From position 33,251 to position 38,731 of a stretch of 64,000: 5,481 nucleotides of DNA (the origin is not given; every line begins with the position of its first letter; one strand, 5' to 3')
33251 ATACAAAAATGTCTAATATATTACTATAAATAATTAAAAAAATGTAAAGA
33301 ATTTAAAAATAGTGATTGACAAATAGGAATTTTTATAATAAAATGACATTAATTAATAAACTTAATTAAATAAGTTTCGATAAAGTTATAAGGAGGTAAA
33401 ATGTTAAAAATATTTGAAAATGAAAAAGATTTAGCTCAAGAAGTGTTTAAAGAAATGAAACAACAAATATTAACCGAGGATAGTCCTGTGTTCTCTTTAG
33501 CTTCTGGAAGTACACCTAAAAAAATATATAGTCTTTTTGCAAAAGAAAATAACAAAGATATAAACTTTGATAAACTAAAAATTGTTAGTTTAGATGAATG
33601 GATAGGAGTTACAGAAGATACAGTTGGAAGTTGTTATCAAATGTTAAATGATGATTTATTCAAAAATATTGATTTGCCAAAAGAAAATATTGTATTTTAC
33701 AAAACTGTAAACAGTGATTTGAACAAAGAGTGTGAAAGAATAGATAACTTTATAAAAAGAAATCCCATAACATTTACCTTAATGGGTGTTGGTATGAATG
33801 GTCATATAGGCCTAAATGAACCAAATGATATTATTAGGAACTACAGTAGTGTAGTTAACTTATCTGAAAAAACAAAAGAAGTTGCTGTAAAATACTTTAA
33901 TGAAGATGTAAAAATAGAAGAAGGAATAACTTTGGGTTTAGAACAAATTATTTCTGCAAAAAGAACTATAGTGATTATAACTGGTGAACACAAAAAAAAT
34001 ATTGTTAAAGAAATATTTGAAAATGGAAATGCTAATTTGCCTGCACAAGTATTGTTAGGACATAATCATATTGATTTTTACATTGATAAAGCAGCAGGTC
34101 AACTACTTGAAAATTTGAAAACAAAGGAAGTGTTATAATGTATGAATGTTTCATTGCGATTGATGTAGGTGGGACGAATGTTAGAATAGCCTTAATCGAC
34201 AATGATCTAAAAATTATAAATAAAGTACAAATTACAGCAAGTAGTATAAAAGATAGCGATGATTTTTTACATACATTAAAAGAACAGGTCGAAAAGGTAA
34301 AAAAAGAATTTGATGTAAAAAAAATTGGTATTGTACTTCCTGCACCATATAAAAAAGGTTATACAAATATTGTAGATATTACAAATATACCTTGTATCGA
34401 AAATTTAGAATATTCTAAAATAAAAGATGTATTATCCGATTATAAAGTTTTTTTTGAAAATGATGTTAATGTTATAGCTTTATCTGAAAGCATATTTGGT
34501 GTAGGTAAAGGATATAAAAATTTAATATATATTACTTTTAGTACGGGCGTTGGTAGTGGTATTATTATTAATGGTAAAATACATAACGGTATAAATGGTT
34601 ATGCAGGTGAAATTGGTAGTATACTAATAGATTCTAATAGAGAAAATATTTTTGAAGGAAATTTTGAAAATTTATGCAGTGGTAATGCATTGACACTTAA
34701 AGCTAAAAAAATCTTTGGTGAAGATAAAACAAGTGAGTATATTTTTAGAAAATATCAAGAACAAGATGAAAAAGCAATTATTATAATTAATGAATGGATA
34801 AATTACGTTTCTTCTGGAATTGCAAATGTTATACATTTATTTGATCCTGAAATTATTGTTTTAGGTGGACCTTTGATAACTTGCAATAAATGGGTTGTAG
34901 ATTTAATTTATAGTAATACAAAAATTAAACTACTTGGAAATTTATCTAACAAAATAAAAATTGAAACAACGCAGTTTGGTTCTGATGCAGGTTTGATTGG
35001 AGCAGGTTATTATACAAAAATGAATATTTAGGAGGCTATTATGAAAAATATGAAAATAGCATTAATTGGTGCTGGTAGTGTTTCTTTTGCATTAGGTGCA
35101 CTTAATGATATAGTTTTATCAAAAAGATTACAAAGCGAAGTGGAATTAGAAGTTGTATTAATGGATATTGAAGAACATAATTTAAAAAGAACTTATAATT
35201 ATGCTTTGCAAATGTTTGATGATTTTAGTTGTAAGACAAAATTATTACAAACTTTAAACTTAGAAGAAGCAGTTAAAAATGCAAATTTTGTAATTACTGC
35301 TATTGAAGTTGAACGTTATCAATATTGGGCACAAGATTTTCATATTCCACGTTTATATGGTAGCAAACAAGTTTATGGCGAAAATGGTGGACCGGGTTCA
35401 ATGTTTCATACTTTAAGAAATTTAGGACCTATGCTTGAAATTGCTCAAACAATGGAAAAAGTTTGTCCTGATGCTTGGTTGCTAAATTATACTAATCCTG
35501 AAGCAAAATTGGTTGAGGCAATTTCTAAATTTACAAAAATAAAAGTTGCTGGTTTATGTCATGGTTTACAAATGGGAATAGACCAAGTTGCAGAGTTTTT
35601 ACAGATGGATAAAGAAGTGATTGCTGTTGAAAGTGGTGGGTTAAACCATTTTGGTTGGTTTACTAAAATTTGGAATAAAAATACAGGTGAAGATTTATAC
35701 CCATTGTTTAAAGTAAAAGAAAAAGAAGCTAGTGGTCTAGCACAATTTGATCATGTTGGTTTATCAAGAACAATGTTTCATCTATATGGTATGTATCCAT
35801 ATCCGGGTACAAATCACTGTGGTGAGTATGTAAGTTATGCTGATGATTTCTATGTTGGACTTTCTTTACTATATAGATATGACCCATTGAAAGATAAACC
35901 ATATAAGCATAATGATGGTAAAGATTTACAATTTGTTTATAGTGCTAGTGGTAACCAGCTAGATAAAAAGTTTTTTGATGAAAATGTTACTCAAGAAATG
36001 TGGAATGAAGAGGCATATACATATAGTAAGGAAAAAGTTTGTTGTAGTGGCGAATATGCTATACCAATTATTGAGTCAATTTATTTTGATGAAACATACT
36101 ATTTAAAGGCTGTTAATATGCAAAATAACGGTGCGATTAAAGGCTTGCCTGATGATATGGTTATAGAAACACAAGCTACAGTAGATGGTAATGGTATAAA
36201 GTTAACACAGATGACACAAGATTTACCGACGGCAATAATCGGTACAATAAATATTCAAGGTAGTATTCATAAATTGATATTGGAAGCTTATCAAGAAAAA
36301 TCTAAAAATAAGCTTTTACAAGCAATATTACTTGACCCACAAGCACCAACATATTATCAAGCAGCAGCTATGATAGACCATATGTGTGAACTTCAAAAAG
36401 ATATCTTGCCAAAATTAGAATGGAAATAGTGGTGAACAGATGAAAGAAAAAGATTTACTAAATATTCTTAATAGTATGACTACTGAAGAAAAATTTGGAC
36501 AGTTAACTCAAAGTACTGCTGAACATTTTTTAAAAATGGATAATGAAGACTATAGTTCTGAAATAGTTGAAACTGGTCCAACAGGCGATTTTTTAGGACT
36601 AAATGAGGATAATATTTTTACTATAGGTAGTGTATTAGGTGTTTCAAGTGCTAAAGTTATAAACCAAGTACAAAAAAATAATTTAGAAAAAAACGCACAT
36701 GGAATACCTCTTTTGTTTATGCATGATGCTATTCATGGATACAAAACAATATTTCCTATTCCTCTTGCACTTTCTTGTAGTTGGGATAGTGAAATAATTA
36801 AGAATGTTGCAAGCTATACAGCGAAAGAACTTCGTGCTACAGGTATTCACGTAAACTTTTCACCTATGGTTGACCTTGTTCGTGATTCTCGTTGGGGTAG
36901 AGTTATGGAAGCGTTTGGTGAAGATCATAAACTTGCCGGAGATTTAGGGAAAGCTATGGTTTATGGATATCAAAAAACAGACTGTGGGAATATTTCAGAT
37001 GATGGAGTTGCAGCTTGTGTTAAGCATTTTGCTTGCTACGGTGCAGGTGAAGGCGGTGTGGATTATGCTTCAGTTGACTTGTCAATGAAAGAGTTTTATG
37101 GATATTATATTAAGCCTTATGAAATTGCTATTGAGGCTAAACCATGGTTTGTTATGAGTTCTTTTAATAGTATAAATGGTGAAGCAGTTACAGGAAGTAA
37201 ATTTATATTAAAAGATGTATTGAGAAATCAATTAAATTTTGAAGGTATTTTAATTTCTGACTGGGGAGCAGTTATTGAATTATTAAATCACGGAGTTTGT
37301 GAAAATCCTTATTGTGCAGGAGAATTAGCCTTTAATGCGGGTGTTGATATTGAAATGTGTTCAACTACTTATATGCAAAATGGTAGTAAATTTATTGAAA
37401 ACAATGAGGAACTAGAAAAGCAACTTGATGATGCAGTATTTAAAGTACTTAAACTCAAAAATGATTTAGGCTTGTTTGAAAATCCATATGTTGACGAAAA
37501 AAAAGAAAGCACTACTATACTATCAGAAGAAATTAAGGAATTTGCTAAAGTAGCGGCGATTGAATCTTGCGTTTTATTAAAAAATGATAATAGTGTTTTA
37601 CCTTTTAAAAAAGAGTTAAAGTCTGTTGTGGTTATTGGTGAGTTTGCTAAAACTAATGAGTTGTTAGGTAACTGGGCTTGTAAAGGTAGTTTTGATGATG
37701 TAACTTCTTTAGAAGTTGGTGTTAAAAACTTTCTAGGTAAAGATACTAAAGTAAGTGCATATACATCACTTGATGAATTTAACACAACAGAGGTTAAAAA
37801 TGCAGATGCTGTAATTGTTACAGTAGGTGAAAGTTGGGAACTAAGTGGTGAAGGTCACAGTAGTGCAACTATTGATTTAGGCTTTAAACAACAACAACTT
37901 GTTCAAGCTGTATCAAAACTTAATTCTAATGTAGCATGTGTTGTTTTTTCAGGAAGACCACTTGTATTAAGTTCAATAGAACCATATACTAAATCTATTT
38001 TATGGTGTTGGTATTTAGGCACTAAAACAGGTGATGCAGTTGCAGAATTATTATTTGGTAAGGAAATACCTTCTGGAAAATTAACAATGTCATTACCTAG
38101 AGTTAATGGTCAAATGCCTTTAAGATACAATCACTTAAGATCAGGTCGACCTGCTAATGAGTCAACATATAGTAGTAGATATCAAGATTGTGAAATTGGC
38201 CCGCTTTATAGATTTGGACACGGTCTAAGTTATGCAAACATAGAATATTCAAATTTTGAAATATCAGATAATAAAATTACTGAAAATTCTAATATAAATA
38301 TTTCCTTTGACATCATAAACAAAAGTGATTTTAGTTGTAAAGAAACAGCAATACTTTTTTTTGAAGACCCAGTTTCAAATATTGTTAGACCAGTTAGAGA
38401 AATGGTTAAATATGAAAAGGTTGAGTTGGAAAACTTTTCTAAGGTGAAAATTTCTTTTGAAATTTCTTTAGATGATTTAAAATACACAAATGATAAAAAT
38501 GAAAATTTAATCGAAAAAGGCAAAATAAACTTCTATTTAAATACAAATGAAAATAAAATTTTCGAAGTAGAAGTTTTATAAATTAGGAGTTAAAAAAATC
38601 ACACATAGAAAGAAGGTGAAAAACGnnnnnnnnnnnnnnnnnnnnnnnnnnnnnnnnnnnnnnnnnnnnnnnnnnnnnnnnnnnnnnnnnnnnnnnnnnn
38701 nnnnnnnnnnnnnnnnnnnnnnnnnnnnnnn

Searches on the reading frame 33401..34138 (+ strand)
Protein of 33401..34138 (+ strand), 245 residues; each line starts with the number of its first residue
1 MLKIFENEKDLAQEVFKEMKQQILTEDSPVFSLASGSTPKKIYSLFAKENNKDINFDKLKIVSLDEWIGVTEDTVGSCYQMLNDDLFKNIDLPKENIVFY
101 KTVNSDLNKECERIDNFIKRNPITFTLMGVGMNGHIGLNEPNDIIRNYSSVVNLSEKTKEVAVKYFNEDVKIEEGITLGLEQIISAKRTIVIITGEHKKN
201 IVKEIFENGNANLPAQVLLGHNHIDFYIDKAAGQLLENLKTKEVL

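Call 26: search_protein_families(library=pfam, proteins=[window:33401-34138:+], max_evalue=0.000001)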
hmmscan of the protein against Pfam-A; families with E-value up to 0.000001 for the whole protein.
window:33401-34138:+ (245 aa): 1 family
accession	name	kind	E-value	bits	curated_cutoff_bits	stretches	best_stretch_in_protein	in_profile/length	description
PF01182.26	Glucosamine_iso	-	3.6e-23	83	27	1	9-219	8-217/225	Glucosamine-6-phosphate isomerases/6-phosphogluconolactonase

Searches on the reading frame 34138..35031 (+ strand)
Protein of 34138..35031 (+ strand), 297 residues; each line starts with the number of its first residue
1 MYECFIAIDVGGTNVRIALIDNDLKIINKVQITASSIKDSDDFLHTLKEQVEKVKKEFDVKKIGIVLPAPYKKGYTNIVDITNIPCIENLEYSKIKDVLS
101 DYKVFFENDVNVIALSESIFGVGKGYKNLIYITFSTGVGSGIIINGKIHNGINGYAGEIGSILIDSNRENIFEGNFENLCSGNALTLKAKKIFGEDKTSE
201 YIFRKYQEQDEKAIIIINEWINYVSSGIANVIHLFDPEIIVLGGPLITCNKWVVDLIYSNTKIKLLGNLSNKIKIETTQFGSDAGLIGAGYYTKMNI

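Call 26: search_protein_families(library=pfam, proteins=[window:34138-35031:+], max_evalue=0.000001)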
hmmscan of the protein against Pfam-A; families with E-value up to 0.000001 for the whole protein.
window:34138-35031:+ (297 aa): 1 family
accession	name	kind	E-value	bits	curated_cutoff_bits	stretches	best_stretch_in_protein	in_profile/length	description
PF00480.26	ROK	-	1e-51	176.7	22.9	1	6-291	2-289/294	ROK family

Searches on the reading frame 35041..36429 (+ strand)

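Call 26: search_protein_families(library=pfam, proteins=[window:35041-36429:+], max_evalue=0.000001)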
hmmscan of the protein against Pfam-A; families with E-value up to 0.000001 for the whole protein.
window:35041-36429:+ (462 aa): 2 families
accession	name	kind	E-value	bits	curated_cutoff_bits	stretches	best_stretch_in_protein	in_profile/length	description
PF02056.22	Glyco_hydro_4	-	3.1e-41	141.4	23.2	1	5-188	1-182/183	Family 4 glycosyl hydrolase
PF11975.13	Glyco_hydro_4C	-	4.3e-39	135.1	24.1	1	200-434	3-210/211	Family 4 glycosyl hydrolase C-terminal domain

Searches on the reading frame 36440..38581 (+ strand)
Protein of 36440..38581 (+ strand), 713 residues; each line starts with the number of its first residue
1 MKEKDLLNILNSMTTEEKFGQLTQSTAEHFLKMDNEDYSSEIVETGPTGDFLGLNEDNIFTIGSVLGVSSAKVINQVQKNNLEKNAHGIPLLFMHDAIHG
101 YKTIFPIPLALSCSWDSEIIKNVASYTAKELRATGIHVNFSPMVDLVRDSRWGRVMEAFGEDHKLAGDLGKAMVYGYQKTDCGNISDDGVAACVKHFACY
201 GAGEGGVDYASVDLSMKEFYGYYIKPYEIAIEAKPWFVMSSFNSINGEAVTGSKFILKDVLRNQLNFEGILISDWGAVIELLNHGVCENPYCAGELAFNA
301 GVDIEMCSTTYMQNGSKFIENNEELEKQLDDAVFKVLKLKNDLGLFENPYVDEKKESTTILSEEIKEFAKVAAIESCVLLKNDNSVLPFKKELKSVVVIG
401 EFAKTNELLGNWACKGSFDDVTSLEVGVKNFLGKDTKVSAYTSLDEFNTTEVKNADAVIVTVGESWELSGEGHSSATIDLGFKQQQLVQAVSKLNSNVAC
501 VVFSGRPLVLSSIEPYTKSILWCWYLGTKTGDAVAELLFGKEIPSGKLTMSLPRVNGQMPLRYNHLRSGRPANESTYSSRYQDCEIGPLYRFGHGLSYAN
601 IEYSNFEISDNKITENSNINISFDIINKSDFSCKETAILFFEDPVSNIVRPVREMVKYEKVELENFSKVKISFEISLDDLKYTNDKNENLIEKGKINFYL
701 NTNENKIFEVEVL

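Call 27: search_protein_families(library=pfam, proteins=[window:36440-38581:+], max_evalue=0.000001)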
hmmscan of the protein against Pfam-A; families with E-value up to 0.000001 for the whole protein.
window:36440-38581:+ (713 aa): 3 families
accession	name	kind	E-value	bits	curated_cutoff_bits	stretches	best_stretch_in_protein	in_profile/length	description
PF00933.27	Glyco_hydro_3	-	5.5e-62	210.5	27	1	14-339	1-316/316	Glycosyl hydrolase family 3 N terminal domain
PF01915.27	Glyco_hydro_3_C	-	5.4e-45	154.3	31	1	378-598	2-200/200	Glycosyl hydrolase family 3 C-terminal domain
PF14310.12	Fn3-like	-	3.2e-10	40.4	25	1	635-702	1-69/71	Fibronectin type III-like domain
